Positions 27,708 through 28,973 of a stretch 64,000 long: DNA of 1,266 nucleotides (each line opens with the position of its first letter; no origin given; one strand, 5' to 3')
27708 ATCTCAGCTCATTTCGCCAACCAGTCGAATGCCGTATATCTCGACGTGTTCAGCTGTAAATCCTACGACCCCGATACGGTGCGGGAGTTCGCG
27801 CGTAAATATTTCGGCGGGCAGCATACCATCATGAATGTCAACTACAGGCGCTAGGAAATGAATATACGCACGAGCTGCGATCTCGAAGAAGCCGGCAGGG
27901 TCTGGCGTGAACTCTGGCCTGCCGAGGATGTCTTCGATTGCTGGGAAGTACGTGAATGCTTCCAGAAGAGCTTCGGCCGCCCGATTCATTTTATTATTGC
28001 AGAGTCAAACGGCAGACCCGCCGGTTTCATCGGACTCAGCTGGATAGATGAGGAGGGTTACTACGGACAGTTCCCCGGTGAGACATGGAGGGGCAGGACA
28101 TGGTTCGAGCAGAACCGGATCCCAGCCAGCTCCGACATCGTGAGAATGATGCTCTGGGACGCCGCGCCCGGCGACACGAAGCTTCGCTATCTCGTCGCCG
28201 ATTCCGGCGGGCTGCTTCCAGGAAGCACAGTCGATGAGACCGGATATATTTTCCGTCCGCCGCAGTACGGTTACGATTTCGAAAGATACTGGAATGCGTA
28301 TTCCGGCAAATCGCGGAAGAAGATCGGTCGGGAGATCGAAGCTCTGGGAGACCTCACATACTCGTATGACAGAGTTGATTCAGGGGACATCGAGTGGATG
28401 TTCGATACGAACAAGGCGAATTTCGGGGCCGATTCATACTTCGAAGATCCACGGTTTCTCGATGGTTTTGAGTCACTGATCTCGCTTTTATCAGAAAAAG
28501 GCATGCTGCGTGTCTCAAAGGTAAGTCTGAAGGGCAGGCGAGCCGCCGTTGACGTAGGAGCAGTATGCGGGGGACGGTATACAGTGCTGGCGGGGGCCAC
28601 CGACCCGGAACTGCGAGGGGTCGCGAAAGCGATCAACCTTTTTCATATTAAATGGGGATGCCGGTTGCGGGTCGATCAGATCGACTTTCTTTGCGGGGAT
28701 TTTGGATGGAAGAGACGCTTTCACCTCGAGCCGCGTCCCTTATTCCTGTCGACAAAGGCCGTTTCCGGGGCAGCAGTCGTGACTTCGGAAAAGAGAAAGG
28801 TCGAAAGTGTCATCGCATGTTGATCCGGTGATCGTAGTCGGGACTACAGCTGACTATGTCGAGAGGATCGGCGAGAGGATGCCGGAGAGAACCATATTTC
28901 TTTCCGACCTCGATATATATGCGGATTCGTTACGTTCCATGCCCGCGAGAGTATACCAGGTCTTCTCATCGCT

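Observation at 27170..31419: Uncharacterised five-gene cassette: charged mini-ORF, SpeH-like pyruvoyl decarboxylase, FemAB/GNAT-like transferase, ATP-grasp ligase and PLP Orn/DAP-type decarboxylase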

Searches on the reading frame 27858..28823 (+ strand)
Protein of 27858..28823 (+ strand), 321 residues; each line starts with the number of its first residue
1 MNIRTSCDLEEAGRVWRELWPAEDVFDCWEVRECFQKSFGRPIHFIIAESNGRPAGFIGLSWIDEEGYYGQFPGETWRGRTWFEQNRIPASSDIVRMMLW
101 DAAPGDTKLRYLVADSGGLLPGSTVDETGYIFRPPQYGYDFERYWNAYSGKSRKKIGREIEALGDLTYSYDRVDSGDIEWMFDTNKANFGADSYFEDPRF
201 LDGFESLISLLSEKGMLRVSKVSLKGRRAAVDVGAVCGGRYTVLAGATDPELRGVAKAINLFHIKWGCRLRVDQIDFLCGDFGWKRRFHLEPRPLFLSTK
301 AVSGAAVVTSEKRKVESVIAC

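Call 3: search_protein_families(library=pfam, proteins=[window:27858-28823:+], max_evalue=0.01)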
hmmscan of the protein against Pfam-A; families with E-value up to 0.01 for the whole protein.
window:27858-28823:+ (321 aa): 1 family
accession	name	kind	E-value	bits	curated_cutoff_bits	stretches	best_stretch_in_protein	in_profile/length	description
PF13480.13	Acetyltransf_6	-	6.2e-22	78.7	22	1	151-286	2-143/143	Acetyltransferase (GNAT) domain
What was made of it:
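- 27858..28823 (+): Tandem-GNAT (Fem-type) transferase, probably aminoacyl-tRNA-dependent. PF13480 E 6e-22 (call 3).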

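Call 4: search_protein_families(library=ncbifam, proteins=[window:27858-28823:+], max_evalue=0.01)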
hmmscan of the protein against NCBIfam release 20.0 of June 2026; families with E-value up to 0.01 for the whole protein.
window:27858-28823:+ (321 aa): 0 families

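Call 7: find_encoding_contigs(protein=window:27858-28823:+, flank=10000, max_places=6)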
Protein window:27858-28823:+ (321 aa): no gene with exactly this product is on record in the collection.

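Call 23: search_solved_structures(query=window:27858-28823:+, max_evalue=1)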
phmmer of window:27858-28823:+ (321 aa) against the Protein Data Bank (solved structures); distinct sequences matched with E-value up to 1: 5.
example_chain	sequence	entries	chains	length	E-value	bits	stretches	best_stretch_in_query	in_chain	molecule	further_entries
7t17_A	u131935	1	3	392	0.94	12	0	226-275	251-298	Core protein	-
5uhy_C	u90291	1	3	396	0.96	12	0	226-275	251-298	envelope protein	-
5h32_A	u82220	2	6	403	0.98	12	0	226-275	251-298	structural protein E | protein E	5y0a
8ee5_Z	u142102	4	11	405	0.99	12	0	226-275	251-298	Envelope protein E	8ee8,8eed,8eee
9owf_A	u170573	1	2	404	0.99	12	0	226-275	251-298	Genome polyprotein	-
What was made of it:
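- Tried and rejected: None for the GNAT (call 23).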

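Call 35: find_homologous_proteins(query=window:27858-28823:+, max_evalue=0.00001)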
Query window:27858-28823:+ (321 aa): 677 proteins with E <= 0.00001 among 3387 candidates; the best 120 are listed.
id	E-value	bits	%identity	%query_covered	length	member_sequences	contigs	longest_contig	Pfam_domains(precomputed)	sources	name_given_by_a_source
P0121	6.5e-222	754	100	100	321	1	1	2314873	PF13480.14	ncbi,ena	-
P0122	9.4e-184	629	82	100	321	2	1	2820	PF13480.14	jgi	jgi:hypothetical protein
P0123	5.5e-167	574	76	100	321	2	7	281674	PF13480.14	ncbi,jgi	jgi:hypothetical protein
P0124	3.8e-153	528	69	100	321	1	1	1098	PF13480.14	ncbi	-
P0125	4.8e-153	528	71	99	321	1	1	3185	PF13480.14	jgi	jgi:hypothetical protein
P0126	2.6e-146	506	66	99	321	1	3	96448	PF13480.14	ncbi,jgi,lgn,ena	-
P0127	1.8e-142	493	64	100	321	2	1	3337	PF13480.14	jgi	jgi:hypothetical protein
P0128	5.9e-124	432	56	100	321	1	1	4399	PF13480.14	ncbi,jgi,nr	ncbi:MAG: GNAT family N-acetyltransferase [Alphaproteobacteria bacterium]|nr:GNAT family N-acetyltra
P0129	1.6e-123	431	61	93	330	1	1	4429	PF13480.14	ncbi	-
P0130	6.5e-119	415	57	93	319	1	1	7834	PF13480.14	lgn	-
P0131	2.0e-117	411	57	98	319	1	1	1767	PF13480.14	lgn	-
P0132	9.6e-117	408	60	93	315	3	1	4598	PF13480.14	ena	-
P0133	1.4e-115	405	56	100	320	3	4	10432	PF13480.14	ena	-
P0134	1.6e-115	404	58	94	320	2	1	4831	PF13480.14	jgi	jgi:Acetyltransferase (GNAT) domain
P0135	2.3e-115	404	55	97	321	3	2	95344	PF13480.14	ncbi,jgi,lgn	ncbi:MAG: GNAT family N-acetyltransferase [Desulfatiglandaceae bacterium]|jgi:hypothetical protein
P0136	2.0e-113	397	58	94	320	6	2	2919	PF13480.14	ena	-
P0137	1.1e-112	395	54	97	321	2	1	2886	PF13480.14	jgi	-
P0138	1.4e-112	395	56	97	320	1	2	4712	PF13480.14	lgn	-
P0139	3.2e-112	393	55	98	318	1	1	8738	PF13480.14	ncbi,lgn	-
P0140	4.0e-112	393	54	95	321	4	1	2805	PF13480.14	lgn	-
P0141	5.2e-112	393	55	98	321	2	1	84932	PF13480.14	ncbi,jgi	-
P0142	7.1e-112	392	53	98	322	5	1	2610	PF13480.14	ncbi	-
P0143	8.3e-112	392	57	98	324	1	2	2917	PF13480.14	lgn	-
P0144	7.8e-111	389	54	94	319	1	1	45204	PF13480.14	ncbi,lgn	ncbi:MAG: GNAT family N-acetyltransferase [Thermodesulfobacteriota bacterium]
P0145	8.6e-111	389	54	99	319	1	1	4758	PF13480.14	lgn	-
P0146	1.0e-110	388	54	98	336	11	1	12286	PF13480.14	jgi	jgi:hypothetical protein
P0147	8.9e-110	385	52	97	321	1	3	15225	PF13480.14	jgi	jgi:hypothetical protein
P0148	1.6e-109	385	53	97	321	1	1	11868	PF13480.14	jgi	jgi:Acetyltransferase (GNAT) domain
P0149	1.0e-108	382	54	96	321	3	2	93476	PF13480.14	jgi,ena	jgi:hypothetical protein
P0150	2.0e-108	381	52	98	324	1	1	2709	PF13480.14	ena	-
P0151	3.1e-108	380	53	96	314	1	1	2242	PF13480.14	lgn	-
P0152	3.0e-107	377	52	98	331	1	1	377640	PF13480.14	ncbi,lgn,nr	ncbi:MAG: GNAT family N-acetyltransferase [Candidatus Krumholzibacteriota bacterium]|nr:GNAT family 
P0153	2.9e-105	371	52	93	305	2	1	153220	PF13480.14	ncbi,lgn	-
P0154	9.4e-105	369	50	100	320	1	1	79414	PF13480.14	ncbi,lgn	-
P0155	3.9e-103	364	52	93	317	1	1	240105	PF13480.14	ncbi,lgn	-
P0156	2.2e-102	361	51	94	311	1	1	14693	PF13480.14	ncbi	-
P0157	3.3e-102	361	54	92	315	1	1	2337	PF13480.14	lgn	-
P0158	3.1e-100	354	50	99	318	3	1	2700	PF13480.14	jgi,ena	-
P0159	7.9e-100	353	52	95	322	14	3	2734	PF13480.14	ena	-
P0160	9.9e-100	352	51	92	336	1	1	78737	PF13480.14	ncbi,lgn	ncbi:MAG: GNAT family N-acetyltransferase [bacterium]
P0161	4.4e-99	350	52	92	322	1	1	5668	PF13480.14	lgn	-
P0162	7.0e-99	350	49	94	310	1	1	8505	PF13480.14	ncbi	-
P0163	2.4e-98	348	53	92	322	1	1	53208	PF13480.14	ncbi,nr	ncbi:MAG: GNAT family N-acetyltransferase [Desulfobacteraceae bacterium]|nr:GNAT family N-acetyltran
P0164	3.1e-98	347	56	81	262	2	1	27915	PF13480.14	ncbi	ncbi:GNAT family N-acetyltransferase [Desulfovulcanus sp.]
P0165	5.0e-98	347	52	94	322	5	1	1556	PF13480.14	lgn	-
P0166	9.3e-98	346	53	92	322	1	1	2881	PF13480.14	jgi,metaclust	metaclust:\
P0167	9.5e-98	346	53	92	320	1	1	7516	PF13480.14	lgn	-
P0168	1.2e-97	346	50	99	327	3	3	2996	PF13480.14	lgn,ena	-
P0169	1.3e-97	345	49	95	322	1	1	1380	PF13480.14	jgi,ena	-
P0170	2.1e-97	345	52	93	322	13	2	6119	PF13480.14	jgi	jgi:hypothetical protein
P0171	2.8e-97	344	51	92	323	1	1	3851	PF13480.14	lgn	-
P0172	6.4e-97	343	50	100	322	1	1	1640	PF13480.14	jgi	-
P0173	5.3e-96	340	49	96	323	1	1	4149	PF13480.14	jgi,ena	-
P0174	5.7e-96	340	58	76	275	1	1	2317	PF13480.14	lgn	-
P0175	6.2e-96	340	50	91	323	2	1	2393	PF13480.14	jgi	-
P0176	1.1e-95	339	67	68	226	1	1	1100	PF13480.14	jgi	jgi:CelD/BcsL family acetyltransferase involved in cellulose biosynthesis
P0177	1.2e-95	339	51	93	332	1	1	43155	PF13480.14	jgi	jgi:hypothetical protein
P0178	1.7e-95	338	50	98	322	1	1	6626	PF13480.14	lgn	-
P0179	1.7e-95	338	50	92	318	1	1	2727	PF13480.14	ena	-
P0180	2.0e-95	338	51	92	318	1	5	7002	PF13480.14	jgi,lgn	jgi:hypothetical protein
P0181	2.4e-95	338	48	97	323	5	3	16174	PF13480.14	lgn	-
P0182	2.5e-95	338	49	99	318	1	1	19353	PF13480.14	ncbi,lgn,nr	ncbi:MAG: GNAT family N-acetyltransferase [Planctomycetota bacterium]|nr:GNAT family N-acetyltransfe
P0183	3.3e-95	337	53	89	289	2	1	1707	PF13480.14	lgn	-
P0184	3.5e-95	337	49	97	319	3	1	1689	PF13480.14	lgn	-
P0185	5.7e-95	337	49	96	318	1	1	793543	PF13480.14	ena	-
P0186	1.8e-94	335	51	92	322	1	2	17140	PF13480.14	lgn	-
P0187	2.8e-94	334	49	95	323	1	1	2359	PF13480.14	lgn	-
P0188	3.7e-94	334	50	93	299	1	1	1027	PF13480.14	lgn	-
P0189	9.9e-94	333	49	92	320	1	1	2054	PF13480.14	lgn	-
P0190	1.3e-93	332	50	93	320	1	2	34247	PF13480.14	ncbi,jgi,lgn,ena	-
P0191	1.7e-93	332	50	92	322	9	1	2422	PF13480.14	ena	-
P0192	1.9e-93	332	51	92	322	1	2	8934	PF13480.14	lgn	-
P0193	2.3e-93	331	50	96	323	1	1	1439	PF13480.14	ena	-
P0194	2.5e-93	331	50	94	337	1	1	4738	PF13480.14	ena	-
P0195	2.7e-93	331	50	92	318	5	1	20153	PF13480.14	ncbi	ncbi:MAG: GNAT family N-acetyltransferase [Desulfocapsaceae bacterium]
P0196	5.6e-93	330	49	92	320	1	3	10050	PF13480.14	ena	-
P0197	6.3e-93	330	50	93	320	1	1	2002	PF13480.14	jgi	jgi:hypothetical protein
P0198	6.5e-93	330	50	94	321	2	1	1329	PF13480.14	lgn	-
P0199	7.3e-93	330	50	92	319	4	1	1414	PF13480.14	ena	-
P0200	9.0e-93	329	49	92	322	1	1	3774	PF13480.14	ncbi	-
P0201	9.6e-93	329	49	92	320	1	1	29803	PF13480.14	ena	-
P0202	1.1e-92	329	50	90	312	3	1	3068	PF13480.14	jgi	jgi:hypothetical protein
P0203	1.9e-92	328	46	97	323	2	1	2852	PF13480.14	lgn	-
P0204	2.0e-92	328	50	92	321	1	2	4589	PF13480.14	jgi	jgi:hypothetical protein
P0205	2.1e-92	328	50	92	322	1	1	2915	PF13480.14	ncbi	-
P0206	2.1e-92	328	48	97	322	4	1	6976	PF13480.14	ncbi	-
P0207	2.3e-92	328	48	98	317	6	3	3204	PF13480.14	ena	-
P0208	3.0e-92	328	48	92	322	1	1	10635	PF13480.14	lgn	-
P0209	3.3e-92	328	48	97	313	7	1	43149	PF13480.14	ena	-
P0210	3.7e-92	327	46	97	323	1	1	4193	PF13480.14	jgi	-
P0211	3.8e-92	327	51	92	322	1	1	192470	PF13480.14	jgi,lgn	-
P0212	4.0e-92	327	47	100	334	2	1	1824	PF13480.14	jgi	-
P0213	4.6e-92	327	49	92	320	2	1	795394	PF13480.14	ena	-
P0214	5.1e-92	327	46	97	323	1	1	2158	PF13480.14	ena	-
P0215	5.7e-92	327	50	97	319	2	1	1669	PF13480.14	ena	-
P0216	8.2e-92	326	52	87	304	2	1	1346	PF13480.14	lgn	-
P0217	9.8e-92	326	48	92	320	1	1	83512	PF13480.14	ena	-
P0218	1.0e-91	326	48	92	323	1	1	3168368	PF13480.14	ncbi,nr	ncbi:MAG: GNAT family N-acetyltransferase [Nitrospiraceae bacterium]|nr:MAG: GNAT family N-acetyltra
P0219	2.1e-91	325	49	89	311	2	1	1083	PF13480.14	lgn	-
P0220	2.2e-91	325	52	92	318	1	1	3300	PF13480.14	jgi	-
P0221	2.6e-91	325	48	96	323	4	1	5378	PF13480.14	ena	-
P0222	3.0e-91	324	50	92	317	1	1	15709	PF13480.14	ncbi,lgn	-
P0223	3.2e-91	324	48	92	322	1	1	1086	PF13480.14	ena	-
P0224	3.3e-91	324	49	95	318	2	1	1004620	PF13480.14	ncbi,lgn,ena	-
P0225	3.3e-91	324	49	92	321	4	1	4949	PF13480.14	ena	-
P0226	3.5e-91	324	49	97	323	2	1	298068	PF13480.14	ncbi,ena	-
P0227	3.6e-91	324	51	92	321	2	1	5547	PF13480.14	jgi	jgi:hypothetical protein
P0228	4.5e-91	324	48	94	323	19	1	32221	PF13480.14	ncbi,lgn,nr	ncbi:MAG: GNAT family N-acetyltransferase [Deltaproteobacteria bacterium]|nr:GNAT family N-acetyltra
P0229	4.8e-91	324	48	100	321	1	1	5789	PF13480.14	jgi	jgi:hypothetical protein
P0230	6.9e-91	323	48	94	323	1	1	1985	PF13480.14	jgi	jgi:hypothetical protein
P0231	7.7e-91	323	49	92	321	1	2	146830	PF13480.14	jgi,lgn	jgi:hypothetical protein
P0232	7.8e-91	323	49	92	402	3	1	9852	PF13480.14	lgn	-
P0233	1.1e-90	323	48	95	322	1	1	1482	PF13480.14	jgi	jgi:hypothetical protein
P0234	1.3e-90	322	48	97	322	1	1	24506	PF13480.14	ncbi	-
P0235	1.7e-90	322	50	92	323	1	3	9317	PF13480.14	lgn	-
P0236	2.5e-90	321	49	92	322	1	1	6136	PF13480.14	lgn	-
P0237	2.6e-90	321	47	100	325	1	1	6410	PF13480.14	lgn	-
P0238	2.8e-90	321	50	94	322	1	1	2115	PF13480.14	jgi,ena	-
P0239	2.8e-90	321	48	99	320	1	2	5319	PF13480.14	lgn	-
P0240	2.9e-90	321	48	92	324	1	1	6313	PF13480.14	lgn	-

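Call 41: predict_structure(alignment_id=A2)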
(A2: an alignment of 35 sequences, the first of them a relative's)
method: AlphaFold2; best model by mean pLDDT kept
length: 321 residues; sequences in the alignment: 35
mean_pLDDT: 89.6   pTM: 0.86
mean pLDDT of the five models: 89.6, 89.3, 88.9, 88.7, 87.9
residues with pLDDT >= 90: 253; 70-90: 43; 50-70: 7; < 50: 18
segments of 3 or more residues with pLDDT < 50: 304-321
pLDDT, mean of each block of 10 residues (from residue 1): 97 96 92 97 97 97 94 90 92 96 95 92 92 97 94 90 90 84 95 94 97 95 94 95 95 91 95 92 75 94 49 31 37
secondary structure, 60 per line:
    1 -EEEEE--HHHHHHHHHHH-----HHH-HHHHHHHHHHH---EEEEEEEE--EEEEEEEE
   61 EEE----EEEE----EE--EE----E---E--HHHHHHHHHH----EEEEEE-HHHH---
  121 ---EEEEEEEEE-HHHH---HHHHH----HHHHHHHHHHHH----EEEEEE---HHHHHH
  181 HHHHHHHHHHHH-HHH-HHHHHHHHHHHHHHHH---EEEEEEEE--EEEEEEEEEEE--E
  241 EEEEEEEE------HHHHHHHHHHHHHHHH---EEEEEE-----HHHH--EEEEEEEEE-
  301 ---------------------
elements in order: E2-6 H9-19 H29-39 E43-50 E53-63 E68-71 H93-102 E107-112 H114-117 E124-132 H134-137 H141-145 H150-161 E166-171 H175-192 H198-213 E217-224 E227-237 E240-248 H255-270 E274-279 H285-288 E291-299
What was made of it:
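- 27858..28823 (+): AF2 model pLDDT 89.6 (call 41).
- On Fem-type aminoacyl-tRNA-dependent transferases (tandem GNAT): Model pLDDT 89.6 (call 41).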

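Call 45: fold_search(model_id=the predicted structure, library=pdb)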
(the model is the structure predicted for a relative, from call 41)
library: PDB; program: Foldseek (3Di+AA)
matches with E <= 10: 886; with E <= 0.001: 134
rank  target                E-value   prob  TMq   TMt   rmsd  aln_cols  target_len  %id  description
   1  9wqx                  5.7e-12  1.00  0.59  0.65   5.0       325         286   17  aminoacyl-tRNA-dependent peptide synthase, Sbb17, complexed with streptothrisamine (released 2026-04-01)
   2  7z6a_A                5.7e-12  1.00  0.58  0.57   5.3       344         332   11  CRYSTAL STRUCTURE OF WEISSELLA VIRIDESCENS FEMXVV NON-RIBOSOMAL AMINO ACID TRANSFERASE IN COMPLEX WITH A PEPTIDYL-XNA  (released 2022-10-26)
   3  1xf8                  1.0e-11  1.00  0.58  0.56   5.7       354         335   10  Crystal Structure of Weissella viridescens FemX (Y254F) Mutant (released 2005-05-31)
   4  1xe4                  1.6e-11  1.00  0.60  0.58   5.2       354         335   10  Crystal Structure of Weissella viridescens FemX (K36M) Mutant (released 2005-05-31)
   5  1ne9                  1.7e-11  1.00  0.60  0.58   5.2       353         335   10  Crystal Structure of Weissella viridescens FemX at 1.7 Ang Resolution (released 2004-02-10)
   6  9wqw                  1.8e-11  1.00  0.59  0.65   5.0       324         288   17  aminoacyl-tRNA-dependent peptide synthase, Sbb17 (released 2026-04-01)
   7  7z5y_A                2.0e-11  1.00  0.58  0.56   5.5       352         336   11  CRYSTAL STRUCTURE OF WEISSELLA VIRIDESCENS FEMXVV NON-RIBOSOMAL AMINO ACID TRANSFERASE IN COMPLEX WITH A PEPTIDYL-XNA  (released 2022-10-26)
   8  9wqy                  2.7e-11  1.00  0.59  0.65   5.0       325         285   16  aminoacyl-tRNA-dependent peptide synthase, Sba18, complexed with streptothrisamine (released 2026-04-01)
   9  4ii9_A                4.0e-11  1.00  0.55  0.53   5.7       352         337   11  Crystal structure of Weissella viridescens FemXVv non-ribosomal amino acid transferase in complex with a peptidyl-RNA  (released 2013-07-03)
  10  2hqy_A                1.3e-09  1.00  0.52  0.55   6.1       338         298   14  Crystal Structure of Conserved Protein of Unknown Function from Bacteroides thetaiotaomicron VPI-5482 (released 2006-09-19)
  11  9j8s_A                1.5e-09  1.00  0.54  0.24   6.3       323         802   10  MprF from Pseudomonas aeruginosa in nanodisc, C2 symmetry (released 2025-09-03)
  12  4v35                  1.8e-09  1.00  0.51  0.51   6.8       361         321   10  The Structure of A-PGS from Pseudomonas aeruginosa (released 2015-08-19)
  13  4v34                  2.6e-09  1.00  0.52  0.52   6.3       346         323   10  The Structure of A-PGS from Pseudomonas aeruginosa (SeMet derivative) (released 2015-08-19)
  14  6snr                  3.3e-09  1.00  0.56  0.47   7.0       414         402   12  Crystal structure of FemX (released 2020-09-09)
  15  2hqy_B                4.7e-09  1.00  0.55  0.58   5.8       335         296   13  Crystal Structure of Conserved Protein of Unknown Function from Bacteroides thetaiotaomicron VPI-5482 (released 2006-09-19)
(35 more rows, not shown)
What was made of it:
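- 27858..28823 (+): The best Foldseek PDB matches are the aminoacyl-tRNA-dependent peptide synthases Sbb17/Sba18 (E 6e-12, TM 0.59/0.65), FemX and MprF/A-PGS (call 45).
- On Fem-type aminoacyl-tRNA-dependent transferases (tandem GNAT): The top 22 Foldseek hits are Sbb17/Sba18, FemX, MprF/A-PGS and one protein of unknown function; acetyl-CoA tandem GNATs rank lower (call 45).
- Closest known: Aminoacyl-tRNA-dependent tandem-GNAT transferases. Same: These are the best structural matches, at E about 1e-11 and TM about 0.6 (call 45).
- GNAT: the model matches aminoacyl-tRNA-dependent transferases best (calls 41, 45). Fem-type transferases and ATP-grasp ligases are the two enzyme classes known to build peptidoglycan side chains (established knowledge; the FemX match is in call 45). 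The best GNAT match is a small-molecule enzyme, Sbb17 (call 45).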

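Call 78: search_protein_families(library=padloc, proteins=[window:27858-28823:+], max_evalue=0.001)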
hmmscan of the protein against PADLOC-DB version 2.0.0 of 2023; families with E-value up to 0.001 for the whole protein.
window:27858-28823:+ (321 aa): 0 families
